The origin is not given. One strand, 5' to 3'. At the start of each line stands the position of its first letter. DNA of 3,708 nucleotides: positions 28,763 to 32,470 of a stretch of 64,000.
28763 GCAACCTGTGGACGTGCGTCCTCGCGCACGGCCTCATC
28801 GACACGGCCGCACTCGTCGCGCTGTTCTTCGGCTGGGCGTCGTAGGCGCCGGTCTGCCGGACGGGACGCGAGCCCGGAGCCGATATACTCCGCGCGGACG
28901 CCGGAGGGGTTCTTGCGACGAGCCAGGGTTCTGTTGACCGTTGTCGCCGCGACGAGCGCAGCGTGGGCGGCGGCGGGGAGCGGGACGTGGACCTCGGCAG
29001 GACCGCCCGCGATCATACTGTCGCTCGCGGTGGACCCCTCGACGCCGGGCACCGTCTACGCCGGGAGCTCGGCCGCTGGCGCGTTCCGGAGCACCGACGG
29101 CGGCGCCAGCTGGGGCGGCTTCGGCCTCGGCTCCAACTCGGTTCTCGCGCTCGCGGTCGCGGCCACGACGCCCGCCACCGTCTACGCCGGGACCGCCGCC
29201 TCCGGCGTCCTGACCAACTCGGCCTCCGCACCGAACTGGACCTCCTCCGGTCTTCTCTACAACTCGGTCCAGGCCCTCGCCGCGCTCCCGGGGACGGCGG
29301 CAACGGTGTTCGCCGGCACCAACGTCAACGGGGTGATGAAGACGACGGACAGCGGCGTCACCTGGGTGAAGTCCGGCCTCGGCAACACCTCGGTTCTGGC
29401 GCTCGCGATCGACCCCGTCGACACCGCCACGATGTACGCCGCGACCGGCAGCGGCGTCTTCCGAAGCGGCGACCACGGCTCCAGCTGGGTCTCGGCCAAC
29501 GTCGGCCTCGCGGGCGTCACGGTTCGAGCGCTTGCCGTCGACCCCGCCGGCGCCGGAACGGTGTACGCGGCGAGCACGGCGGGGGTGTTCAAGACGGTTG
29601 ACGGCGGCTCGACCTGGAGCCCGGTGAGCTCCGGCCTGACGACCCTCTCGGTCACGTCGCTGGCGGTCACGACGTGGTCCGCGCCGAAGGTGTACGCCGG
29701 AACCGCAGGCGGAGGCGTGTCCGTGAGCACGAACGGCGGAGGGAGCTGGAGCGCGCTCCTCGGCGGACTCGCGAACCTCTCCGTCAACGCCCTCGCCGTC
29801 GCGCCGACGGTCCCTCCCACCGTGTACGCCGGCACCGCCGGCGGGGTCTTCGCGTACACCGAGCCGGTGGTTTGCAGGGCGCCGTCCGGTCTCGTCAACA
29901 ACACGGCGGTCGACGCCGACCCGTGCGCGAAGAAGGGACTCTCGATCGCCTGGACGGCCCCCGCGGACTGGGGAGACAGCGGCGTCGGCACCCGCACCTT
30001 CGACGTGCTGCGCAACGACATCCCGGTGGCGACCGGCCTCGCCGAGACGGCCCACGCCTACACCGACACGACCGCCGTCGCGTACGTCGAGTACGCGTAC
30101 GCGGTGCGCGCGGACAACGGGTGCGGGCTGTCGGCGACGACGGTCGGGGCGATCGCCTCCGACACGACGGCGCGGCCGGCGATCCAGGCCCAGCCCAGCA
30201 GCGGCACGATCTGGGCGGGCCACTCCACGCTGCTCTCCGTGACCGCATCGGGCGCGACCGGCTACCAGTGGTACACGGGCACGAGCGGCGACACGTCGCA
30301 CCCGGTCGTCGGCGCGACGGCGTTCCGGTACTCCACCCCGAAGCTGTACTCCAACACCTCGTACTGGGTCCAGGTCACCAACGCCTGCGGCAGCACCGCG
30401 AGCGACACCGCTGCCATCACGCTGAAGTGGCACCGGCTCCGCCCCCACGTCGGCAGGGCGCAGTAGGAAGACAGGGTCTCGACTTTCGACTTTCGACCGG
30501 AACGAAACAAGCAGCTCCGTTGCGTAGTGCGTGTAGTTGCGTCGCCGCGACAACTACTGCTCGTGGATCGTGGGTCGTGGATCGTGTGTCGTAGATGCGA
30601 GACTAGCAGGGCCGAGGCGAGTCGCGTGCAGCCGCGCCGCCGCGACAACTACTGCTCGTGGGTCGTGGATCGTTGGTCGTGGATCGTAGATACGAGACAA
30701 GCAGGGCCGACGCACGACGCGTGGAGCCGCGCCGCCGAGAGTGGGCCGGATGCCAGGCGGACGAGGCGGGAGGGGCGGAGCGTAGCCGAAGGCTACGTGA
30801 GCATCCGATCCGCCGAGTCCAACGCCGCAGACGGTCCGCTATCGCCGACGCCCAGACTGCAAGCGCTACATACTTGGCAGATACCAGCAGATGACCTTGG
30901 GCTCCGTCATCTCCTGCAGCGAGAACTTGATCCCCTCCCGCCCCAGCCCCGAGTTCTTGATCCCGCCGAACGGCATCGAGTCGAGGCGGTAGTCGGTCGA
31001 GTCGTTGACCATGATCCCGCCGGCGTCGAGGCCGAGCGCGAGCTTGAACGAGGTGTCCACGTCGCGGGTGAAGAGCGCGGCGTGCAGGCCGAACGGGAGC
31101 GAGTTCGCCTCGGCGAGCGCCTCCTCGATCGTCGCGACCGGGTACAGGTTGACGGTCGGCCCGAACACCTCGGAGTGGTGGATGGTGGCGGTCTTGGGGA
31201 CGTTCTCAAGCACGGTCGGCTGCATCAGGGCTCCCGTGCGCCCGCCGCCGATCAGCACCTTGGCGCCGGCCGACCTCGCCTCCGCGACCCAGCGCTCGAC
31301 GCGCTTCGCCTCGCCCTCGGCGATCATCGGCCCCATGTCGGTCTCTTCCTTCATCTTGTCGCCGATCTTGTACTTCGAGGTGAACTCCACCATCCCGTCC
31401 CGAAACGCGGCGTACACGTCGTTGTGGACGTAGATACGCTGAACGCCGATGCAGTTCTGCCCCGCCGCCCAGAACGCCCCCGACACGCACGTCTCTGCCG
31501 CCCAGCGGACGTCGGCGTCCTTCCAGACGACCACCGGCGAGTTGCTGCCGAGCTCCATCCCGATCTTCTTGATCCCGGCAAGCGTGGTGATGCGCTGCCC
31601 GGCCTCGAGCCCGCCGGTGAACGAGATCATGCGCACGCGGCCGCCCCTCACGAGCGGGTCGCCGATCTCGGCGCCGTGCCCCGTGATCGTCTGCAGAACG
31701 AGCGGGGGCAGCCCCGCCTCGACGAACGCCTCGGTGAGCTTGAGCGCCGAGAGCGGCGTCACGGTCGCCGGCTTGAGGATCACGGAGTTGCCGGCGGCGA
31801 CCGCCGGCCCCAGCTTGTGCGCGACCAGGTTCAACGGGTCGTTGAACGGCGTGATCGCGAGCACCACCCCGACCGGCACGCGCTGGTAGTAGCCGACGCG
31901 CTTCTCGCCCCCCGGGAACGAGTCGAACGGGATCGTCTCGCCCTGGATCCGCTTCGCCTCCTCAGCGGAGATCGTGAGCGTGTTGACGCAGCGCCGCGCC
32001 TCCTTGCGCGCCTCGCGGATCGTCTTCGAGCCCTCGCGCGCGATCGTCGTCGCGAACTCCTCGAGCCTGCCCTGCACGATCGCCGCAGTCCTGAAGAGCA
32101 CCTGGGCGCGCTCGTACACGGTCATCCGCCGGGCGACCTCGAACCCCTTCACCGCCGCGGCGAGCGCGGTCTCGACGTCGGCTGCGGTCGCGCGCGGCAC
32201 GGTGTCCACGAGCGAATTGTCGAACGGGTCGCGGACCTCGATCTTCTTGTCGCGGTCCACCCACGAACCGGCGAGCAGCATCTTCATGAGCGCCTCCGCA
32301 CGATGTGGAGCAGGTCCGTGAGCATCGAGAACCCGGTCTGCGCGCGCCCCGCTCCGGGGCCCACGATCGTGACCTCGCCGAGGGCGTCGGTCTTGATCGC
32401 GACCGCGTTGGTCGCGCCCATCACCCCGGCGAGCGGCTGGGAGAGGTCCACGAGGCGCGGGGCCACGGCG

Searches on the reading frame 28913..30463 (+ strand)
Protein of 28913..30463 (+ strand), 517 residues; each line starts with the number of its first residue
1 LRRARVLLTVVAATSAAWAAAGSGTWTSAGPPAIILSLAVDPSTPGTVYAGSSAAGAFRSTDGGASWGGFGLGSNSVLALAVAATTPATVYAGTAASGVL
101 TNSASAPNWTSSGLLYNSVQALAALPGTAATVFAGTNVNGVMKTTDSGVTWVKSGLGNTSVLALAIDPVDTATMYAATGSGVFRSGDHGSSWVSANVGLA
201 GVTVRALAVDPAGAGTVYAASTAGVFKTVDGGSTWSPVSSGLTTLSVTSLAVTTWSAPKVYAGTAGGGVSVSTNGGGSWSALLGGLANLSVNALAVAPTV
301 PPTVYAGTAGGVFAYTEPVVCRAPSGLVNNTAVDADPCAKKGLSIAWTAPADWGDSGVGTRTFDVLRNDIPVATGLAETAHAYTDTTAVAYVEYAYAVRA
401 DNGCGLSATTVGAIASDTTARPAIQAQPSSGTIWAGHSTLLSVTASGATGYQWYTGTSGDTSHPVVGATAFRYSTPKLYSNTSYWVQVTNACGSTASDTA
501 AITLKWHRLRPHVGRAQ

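Call 18: search_protein_families(library=pfam, proteins=[window:28913-30463:+], max_evalue=0.001)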
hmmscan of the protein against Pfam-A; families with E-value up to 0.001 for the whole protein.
window:28913-30463:+ (517 aa): 2 families
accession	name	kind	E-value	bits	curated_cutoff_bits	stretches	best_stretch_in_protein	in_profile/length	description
PF15902.12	Sortilin-Vps10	-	1.7e-07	30.8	33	0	141-200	3-65/446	Sortilin, neurotensin receptor 3,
PF19081.6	Ig_7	-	3.7e-07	30.8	27.3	1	429-503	8-79/84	Ig-like domain CHU_C associated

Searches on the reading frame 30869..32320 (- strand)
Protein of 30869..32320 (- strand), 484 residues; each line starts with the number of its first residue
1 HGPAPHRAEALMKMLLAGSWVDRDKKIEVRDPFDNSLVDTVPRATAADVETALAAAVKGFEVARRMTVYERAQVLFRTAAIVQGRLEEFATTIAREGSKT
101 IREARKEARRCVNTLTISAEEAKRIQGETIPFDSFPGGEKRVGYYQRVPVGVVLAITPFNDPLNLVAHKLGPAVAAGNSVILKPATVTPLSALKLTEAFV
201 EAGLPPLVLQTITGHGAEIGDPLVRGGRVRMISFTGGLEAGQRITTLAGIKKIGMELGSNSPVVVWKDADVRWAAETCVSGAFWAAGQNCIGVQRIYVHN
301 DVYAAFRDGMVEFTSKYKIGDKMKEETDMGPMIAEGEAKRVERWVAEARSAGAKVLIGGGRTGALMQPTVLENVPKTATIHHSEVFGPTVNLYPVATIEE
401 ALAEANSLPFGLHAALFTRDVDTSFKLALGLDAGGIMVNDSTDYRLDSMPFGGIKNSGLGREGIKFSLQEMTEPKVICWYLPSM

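Call 18: search_protein_families(library=pfam, proteins=[window:30869-32320:-], max_evalue=0.001)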
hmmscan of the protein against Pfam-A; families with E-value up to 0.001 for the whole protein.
window:30869-32320:- (484 aa): 1 family
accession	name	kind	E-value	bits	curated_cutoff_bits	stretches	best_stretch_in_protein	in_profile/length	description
PF00171.27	Aldedh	-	1.9e-151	505.2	23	1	20-477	1-461/461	Aldehyde dehydrogenase family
